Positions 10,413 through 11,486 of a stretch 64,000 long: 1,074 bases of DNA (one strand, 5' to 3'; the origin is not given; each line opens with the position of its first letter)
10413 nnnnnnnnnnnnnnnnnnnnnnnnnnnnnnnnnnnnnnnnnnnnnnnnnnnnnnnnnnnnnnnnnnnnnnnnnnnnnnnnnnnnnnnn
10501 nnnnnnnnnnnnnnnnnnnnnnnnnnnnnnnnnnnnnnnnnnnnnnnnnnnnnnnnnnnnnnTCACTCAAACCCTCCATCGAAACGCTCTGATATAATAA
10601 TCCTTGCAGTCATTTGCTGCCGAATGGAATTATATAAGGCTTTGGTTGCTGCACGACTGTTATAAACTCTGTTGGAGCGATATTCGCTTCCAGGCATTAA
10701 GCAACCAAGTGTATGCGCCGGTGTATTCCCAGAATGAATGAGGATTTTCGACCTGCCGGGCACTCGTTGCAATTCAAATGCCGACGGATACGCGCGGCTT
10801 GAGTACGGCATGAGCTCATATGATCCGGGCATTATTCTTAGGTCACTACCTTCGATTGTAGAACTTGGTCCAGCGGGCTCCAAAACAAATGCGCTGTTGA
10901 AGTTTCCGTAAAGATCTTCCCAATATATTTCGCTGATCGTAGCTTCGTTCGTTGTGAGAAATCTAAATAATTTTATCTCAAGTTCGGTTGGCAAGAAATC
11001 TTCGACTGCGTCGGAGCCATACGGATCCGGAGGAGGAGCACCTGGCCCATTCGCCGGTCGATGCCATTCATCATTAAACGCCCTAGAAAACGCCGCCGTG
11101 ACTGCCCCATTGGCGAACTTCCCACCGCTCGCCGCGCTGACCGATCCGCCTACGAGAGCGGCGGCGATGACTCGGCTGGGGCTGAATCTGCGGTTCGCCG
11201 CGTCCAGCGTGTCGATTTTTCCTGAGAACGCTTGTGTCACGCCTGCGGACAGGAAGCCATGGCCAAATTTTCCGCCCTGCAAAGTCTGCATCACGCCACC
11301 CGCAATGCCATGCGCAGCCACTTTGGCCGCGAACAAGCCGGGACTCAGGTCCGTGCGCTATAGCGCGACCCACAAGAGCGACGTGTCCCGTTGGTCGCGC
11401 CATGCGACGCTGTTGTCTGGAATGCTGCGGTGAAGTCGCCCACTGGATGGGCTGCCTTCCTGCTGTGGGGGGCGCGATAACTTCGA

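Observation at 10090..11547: Orphan polymorphic-toxin-like module with periplasmic immunity-like partner and no in-frame delivery domain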

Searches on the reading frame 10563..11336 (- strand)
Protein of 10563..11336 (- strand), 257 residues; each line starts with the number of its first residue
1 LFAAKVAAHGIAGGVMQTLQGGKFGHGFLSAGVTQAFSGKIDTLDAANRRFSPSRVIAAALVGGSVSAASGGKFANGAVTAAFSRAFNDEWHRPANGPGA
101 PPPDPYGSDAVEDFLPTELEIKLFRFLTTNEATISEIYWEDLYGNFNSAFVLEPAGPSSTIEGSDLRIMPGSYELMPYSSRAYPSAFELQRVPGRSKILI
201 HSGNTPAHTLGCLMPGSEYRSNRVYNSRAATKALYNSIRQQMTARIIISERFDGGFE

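Call 4: search_protein_families(library=pfam, proteins=[window:10563-11336:-], max_evalue=1)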
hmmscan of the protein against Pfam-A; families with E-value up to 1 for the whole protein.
window:10563-11336:- (257 aa): 2 families
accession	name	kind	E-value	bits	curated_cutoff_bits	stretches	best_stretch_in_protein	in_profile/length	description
PF18925.5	DUF5675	-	4.3e-19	68.9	26.7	1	123-239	2-113/114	Family of unknown function (DUF5675)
PF04830.18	DUF637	-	0.045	14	26.6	1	4-81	86-168/168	Possible hemagglutinin (DUF637)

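Call 5: search_protein_families(library=ncbifam, proteins=[window:10563-11336:-], max_evalue=1)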
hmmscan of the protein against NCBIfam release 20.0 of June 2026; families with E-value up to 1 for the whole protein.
window:10563-11336:- (257 aa): 0 families

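Call 10: find_homologous_proteins(query=window:10563-11336:-, max_evalue=0.001)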
Query window:10563-11336:- (257 aa): 563 proteins with E <= 0.001 among 1930 candidates; the best 120 are listed.
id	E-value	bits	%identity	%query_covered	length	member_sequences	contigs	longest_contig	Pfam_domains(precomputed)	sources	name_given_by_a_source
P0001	8.1e-158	541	100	94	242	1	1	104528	PF18925.6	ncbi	-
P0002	4.7e-48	182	44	97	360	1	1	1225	PF18925.6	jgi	-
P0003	2.5e-40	156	76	40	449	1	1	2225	PF14220.12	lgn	-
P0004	1.8e-36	144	82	38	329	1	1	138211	-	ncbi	-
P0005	8.5e-36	142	81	35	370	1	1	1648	-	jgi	jgi:hypothetical protein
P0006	8.7e-35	138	73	39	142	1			-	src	-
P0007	6.7e-33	132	75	36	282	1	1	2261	-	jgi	jgi:hypothetical protein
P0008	1.8e-32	131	63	36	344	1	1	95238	-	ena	-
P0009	5.1e-32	129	75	36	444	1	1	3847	-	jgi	jgi:RHS repeat-associated protein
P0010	6.0e-32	129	43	81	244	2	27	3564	-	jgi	jgi:hypothetical protein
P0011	2.5e-31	127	76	35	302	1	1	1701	-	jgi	jgi:hypothetical protein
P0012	1.3e-30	125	74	35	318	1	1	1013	-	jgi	-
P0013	3.9e-30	123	51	51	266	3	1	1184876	-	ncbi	ncbi:hypothetical protein Misp06_00260 [Microbulbifer sp. NBRC 101763]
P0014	7.7e-30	122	70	35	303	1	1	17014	-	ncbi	-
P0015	9.2e-30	122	72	36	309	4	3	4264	-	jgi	jgi:hypothetical protein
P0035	7.7e-27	112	69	35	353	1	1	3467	-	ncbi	-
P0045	2.6e-26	111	66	35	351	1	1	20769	-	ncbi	-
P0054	2.2e-25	107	65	35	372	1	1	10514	-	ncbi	-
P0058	4.4e-25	106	64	35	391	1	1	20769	-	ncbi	-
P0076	6.5e-24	103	61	37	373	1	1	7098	-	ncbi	-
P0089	1.9e-23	101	45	53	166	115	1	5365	PF18925.6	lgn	-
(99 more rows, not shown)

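Call 18: find_encoding_contigs(protein=P0001, flank=10000, max_places=3)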
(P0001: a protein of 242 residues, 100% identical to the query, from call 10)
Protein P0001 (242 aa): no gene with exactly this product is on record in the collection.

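Call 19: find_encoding_contigs(protein=P0004, flank=10000, max_places=3)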
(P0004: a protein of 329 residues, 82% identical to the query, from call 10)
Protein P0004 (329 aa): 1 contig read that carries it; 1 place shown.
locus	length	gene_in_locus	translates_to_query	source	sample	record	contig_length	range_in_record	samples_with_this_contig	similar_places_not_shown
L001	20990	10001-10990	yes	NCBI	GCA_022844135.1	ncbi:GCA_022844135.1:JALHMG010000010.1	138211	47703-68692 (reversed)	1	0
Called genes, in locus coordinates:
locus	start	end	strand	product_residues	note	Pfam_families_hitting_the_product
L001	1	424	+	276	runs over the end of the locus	PF12760:Zn_ribbon_IS1595, PF01764:Lipase_3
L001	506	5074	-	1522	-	PF00486:Trans_reg_C, PF00069:Pkinase, PF07714:PK_Tyr_Ser-Thr, PF00069:Pkinase, PF07714:PK_Tyr_Ser-Thr, PF13424:TPR_12, PF13424:TPR_12, PF13374:TPR_10, +10 more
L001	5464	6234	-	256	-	-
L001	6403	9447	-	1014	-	PF00082:Peptidase_S8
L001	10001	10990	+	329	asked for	-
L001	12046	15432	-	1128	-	PF12708:Pect-lyase_RHGA_epim, PF13385:Laminin_G_3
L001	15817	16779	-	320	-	PF08279:HTH_11, PF13280:WYL, PF25583:WCX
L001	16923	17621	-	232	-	PF02602:HEM4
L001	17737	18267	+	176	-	-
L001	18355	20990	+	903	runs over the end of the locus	PF08811:DUF1800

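Call 25: find_related_loci(query=window:10563-11336:-, collection=genome_contigs, flank=10000)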
Query window:10563-11336:- (257 aa) in genome_contigs; peptide patterns used: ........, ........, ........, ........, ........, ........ (x = any residue, [..] = any of these).
600 stretches matched a pattern (row limit reached: there are more); 522 encode a relative of the query (tblastn E <= 1e-3); the best 80 are kept; 79 distinct loci.
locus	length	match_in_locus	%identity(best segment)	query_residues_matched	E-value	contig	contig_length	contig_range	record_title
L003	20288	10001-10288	82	1-98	4e-42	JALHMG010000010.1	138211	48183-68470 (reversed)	MAG: Lysobacterales bacterium isolate Bin_30_3_3 c_000000000811, whole genome shotgun sequence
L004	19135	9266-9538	76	2-92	4e-38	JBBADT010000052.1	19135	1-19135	MAG: Advenella sp. isolate SO_2017_LW2_13 scaffold_6359_c1_LW138R_2017, whole genome shotgun sequence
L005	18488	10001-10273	73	2-92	1e-36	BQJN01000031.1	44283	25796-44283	MAG: Xanthomonadaceae bacterium DHS20C11 DNA, sequence031, whole genome shotgun sequence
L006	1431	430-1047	42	2-213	1e-35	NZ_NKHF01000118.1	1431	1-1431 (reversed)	Pseudoalteromonas piscicida strain 36Y_RITHPW contig00008, whole genome shotgun sequence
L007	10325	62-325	73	5-92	6e-34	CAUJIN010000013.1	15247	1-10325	MAG: Pseudomonadota bacterium isolate KLAP67 genome assembly, contig: KLAP67_234526, whole genome shotgun sequence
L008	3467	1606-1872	69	2-90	2e-32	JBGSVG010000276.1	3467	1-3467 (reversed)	MAG: Sphingorhabdus sp. isolate JTS-AC451 k141_1396508, whole genome shotgun sequence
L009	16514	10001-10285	65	2-96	1e-32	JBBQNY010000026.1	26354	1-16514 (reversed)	MAG: Lysobacterales bacterium isolate Co_metawrap_254 Cmw_254_k141_23094805_length_26354_cov_11.9983, whole genome shotg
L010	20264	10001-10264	65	5-93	2e-32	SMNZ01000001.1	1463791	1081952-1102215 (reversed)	Alteromonadaceae bacterium M269 M269_contig_1, whole genome shotgun sequence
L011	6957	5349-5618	68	1-90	1e-32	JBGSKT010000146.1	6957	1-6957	MAG: Lysobacterales bacterium isolate JTS-AC188 k141_2804734, whole genome shotgun sequence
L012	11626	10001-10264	70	5-92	1e-31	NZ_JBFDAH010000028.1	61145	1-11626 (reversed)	Aliikangiella maris strain GXAS 306 Scaffold28, whole genome shotgun sequence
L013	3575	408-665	68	3-93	1e-31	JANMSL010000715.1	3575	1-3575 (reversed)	MAG: Lysobacterales bacterium isolate SOY_29_metabat_426_sub SOY_29_k141_5905554, whole genome shotgun sequence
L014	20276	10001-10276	62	1-93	4e-31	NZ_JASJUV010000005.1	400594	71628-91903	Pseudoalteromonas ardens strain R96 NODE_5_length_400594_cov_26.251161, whole genome shotgun sequence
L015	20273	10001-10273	63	2-92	1e-30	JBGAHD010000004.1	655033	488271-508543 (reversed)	MAG: Ahniellaceae bacterium isolate MAG_MBR_H10.40 MBRH10-40_opera_contig_38, whole genome shotgun sequence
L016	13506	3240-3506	63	2-90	4e-30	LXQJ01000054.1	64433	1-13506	MAG: Luteimonas sp. ANT-B3E ANT-B3E_contig-54, whole genome shotgun sequence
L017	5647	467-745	65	2-93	5e-29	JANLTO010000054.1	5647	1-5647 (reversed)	MAG: Lysobacterales bacterium isolate OTE_25_metabat_167 OTE_25_k141_3676883, whole genome shotgun sequence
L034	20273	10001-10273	69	2-92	2e-24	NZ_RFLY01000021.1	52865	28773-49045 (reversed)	Solilutibacter pythonis strain 4284/11 21_52865_50.5653, whole genome shotgun sequence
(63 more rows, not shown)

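Call 28: search_protein_families(library=pfam, proteins=[L004:2849-10039:+, L034:3323-10744:+], max_evalue=0.001)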
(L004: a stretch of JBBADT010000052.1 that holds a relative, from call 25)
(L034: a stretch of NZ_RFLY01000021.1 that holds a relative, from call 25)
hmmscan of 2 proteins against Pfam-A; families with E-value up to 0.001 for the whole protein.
L004:2849-10039:+ (2397 aa): 5 families
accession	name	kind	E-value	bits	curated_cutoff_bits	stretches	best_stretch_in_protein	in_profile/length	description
PF13517.12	FG-GAP_3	-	9.5e-23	81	26.9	3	456-528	1-60/61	FG-GAP-like repeat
PF01839.29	FG-GAP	-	1.8e-19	69.6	22.1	0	703-736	2-34/37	FG-GAP repeat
PF03534.18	SpvB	-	4.6e-12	46.2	22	1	47-245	3-179/287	Salmonella virulence plasmid 65kDa B protein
PF12256.14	TcdB_toxin_midN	-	5.1e-11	42.7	24.8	1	808-967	22-174/181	Insecticide toxin TcdB middle/N-terminal region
PF05593.20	RHS_repeat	-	5.1e-05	24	22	0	1483-1517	1-35/38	RHS Repeat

L034:3323-10744:+ (2474 aa): 5 families
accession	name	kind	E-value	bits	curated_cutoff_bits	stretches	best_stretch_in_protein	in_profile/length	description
PF13517.12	FG-GAP_3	-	4.2e-22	78.9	26.9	2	737-793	1-60/61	FG-GAP-like repeat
PF12256.14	TcdB_toxin_midN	-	5.7e-17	62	24.8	1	832-980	32-172/181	Insecticide toxin TcdB middle/N-terminal region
PF01839.29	FG-GAP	-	5.2e-12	45.8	22.1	0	736-748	8-20/37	FG-GAP repeat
PF03534.18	SpvB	-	1.7e-10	41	22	1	64-260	3-180/287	Salmonella virulence plasmid 65kDa B protein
PF05593.20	RHS_repeat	-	1.2e-05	26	22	1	1510-1545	1-36/38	RHS Repeat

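Call 69: list_cluster_members(proteins=[P0001, P0126, P0002, P0121, P0014, P0045, P0058, P0054, P0076, P0035])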
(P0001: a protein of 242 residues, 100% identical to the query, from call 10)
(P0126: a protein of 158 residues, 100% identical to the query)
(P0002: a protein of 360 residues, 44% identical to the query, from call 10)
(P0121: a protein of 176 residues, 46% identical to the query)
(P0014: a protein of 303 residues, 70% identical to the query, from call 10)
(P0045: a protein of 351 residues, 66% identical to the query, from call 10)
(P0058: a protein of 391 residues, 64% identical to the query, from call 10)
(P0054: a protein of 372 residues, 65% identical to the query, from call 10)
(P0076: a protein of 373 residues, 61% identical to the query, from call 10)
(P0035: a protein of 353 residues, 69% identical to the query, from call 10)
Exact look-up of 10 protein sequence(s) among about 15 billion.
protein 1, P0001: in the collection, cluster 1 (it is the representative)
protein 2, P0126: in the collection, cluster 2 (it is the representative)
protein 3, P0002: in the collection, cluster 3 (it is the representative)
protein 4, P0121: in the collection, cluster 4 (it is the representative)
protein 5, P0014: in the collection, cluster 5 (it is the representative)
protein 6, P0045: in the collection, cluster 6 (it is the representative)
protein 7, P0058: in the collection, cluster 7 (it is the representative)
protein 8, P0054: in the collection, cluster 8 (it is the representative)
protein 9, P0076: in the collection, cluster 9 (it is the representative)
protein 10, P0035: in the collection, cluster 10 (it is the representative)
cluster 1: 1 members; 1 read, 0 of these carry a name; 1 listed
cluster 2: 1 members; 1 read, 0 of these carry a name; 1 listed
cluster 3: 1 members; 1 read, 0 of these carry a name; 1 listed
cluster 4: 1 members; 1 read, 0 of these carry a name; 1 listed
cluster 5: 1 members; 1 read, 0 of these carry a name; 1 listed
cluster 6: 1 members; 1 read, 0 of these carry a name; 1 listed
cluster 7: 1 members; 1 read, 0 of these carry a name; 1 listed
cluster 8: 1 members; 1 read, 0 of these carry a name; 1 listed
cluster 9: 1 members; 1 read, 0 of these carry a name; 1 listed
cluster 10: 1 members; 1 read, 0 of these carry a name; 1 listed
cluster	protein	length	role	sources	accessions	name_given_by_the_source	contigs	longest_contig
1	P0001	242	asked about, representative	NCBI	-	-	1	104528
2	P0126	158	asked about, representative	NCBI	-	-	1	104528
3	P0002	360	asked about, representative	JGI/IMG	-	-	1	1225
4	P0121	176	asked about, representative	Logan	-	-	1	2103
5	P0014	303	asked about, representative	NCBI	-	-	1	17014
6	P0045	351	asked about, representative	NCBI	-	-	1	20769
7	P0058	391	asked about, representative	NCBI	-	-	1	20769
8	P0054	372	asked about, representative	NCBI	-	-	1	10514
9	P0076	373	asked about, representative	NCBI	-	-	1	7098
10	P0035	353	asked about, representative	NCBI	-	-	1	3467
